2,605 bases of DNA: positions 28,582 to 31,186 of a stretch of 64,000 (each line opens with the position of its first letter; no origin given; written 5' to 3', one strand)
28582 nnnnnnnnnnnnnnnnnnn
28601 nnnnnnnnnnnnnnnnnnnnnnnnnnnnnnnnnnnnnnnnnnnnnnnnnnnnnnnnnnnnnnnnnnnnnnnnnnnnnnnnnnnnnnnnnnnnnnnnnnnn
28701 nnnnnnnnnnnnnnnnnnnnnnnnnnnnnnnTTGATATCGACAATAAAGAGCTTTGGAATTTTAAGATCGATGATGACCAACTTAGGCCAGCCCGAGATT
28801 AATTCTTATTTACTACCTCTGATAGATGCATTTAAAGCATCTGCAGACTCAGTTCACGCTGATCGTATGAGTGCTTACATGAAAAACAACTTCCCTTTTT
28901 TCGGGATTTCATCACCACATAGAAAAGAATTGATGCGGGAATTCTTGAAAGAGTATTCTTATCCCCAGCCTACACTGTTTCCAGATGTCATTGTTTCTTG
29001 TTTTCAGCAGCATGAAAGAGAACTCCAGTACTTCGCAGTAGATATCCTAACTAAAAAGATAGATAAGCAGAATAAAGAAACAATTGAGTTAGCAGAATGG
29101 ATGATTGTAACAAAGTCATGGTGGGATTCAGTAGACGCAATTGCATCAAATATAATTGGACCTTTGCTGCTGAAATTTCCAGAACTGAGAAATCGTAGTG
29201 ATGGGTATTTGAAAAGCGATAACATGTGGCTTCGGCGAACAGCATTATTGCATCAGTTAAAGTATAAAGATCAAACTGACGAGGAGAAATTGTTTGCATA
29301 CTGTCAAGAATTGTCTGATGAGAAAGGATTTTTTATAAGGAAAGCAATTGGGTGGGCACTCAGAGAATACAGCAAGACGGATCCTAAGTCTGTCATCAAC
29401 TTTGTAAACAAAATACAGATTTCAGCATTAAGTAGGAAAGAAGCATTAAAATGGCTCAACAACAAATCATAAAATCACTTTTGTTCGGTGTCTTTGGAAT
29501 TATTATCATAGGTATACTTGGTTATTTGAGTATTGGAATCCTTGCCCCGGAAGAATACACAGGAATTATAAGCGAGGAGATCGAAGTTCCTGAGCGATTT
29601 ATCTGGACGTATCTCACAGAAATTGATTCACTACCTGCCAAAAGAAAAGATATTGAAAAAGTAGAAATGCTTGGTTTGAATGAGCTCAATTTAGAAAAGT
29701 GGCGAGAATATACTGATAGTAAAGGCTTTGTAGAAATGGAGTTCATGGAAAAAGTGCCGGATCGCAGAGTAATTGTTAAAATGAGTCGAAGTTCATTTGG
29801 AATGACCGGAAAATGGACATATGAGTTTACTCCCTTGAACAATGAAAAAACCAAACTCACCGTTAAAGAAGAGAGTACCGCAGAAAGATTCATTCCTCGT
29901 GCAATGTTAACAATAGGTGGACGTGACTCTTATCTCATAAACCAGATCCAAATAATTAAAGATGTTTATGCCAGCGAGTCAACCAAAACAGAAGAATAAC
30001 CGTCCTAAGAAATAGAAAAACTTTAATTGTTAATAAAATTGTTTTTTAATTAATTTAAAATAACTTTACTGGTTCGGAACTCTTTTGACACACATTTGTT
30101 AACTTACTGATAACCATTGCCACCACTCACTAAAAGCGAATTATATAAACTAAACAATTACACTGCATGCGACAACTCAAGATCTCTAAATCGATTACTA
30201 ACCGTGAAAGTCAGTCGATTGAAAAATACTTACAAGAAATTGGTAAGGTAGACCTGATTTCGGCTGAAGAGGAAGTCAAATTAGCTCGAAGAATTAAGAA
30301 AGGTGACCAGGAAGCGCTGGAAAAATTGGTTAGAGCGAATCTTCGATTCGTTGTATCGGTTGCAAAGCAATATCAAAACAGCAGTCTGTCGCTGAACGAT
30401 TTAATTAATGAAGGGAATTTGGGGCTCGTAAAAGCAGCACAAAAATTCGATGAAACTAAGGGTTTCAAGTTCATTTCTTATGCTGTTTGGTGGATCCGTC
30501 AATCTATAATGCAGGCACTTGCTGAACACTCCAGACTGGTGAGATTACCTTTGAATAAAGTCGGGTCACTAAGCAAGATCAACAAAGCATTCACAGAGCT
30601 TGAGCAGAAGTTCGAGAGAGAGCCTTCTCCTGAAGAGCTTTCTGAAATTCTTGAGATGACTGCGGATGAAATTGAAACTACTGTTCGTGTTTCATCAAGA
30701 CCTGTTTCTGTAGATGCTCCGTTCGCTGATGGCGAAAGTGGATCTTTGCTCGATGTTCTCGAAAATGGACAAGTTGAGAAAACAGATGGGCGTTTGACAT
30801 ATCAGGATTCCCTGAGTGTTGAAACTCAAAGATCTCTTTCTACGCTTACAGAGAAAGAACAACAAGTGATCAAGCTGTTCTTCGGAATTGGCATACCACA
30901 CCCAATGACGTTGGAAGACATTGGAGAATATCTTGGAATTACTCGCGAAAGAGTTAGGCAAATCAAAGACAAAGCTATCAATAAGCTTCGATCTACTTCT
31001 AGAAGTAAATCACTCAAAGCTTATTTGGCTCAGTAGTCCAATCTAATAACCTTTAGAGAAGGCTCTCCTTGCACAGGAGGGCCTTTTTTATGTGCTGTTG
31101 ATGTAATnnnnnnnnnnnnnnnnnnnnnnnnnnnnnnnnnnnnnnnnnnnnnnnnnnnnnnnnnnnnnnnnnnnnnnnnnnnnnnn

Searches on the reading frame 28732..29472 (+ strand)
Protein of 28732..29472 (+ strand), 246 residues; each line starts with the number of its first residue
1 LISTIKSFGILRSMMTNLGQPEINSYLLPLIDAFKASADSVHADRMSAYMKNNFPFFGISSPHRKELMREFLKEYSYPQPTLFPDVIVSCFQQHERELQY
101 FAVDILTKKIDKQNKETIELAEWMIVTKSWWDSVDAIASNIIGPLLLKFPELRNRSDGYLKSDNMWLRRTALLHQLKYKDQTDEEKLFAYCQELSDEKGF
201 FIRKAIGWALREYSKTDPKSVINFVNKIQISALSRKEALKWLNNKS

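Call 7: search_protein_families(library=pfam, proteins=[window:28732-29472:+])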
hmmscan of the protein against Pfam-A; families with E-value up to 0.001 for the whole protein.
window:28732-29472:+ (246 aa): 1 family
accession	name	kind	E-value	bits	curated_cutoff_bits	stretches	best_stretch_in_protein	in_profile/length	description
PF08713.17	DNA_alkylation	-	4.2e-63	213.3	21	1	31-242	2-213/213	DNA alkylation repair enzyme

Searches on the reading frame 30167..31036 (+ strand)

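Call 7: search_protein_families(library=pfam, proteins=[window:30167-31036:+])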
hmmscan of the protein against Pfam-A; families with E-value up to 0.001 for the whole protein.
window:30167-31036:+ (289 aa): 4 families
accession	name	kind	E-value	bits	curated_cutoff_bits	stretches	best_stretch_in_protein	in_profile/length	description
PF04542.20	Sigma70_r2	-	6.7e-19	67.9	24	1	54-123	1-70/71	Sigma-70 region 2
PF04539.22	Sigma70_r3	-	1.3e-17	64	25.3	1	135-203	3-71/78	Sigma-70 region 3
PF04545.22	Sigma70_r4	-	5e-17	61.6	24.1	1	224-275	2-49/50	Sigma-70, region 4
PF00140.25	Sigma70_r1_2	-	1.7e-14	53.9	22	1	17-49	2-34/34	Sigma-70 factor, region 1.2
